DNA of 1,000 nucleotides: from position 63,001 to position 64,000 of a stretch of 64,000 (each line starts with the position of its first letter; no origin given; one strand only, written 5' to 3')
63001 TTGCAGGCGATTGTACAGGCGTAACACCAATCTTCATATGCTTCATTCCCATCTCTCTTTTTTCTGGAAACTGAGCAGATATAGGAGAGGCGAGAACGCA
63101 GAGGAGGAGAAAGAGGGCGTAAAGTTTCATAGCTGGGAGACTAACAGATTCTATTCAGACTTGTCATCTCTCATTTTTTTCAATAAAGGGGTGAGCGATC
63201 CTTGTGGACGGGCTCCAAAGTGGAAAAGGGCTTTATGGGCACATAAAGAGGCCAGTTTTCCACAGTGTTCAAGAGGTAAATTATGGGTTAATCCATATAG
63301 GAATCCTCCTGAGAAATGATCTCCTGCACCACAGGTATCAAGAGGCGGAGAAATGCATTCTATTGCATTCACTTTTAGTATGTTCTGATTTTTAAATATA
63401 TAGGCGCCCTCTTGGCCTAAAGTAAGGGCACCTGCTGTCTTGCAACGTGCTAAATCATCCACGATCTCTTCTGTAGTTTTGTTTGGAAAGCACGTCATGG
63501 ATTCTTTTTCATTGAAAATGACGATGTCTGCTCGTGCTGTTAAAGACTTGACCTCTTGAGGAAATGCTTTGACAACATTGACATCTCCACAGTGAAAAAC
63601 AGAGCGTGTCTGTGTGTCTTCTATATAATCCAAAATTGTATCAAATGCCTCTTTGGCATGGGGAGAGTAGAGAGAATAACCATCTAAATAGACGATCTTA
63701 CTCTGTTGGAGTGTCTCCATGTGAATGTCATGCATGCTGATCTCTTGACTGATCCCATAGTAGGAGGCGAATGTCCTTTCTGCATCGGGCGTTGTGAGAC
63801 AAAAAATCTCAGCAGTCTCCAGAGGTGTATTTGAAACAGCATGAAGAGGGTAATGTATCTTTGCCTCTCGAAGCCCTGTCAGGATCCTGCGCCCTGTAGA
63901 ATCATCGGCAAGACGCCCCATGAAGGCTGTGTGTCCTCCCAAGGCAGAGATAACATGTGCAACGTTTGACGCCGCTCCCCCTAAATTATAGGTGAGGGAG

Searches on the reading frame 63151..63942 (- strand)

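Call 90: search_protein_families(library=pfam, proteins=[window:63151-63942:-], max_evalue=0.00001)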
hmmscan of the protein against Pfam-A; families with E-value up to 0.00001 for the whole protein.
window:63151-63942:- (263 aa): 1 family
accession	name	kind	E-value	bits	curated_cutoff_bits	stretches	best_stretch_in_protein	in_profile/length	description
PF00294.29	PfkB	-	5.2e-31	108.6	25.8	1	1-245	49-296/302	pfkB family carbohydrate kinase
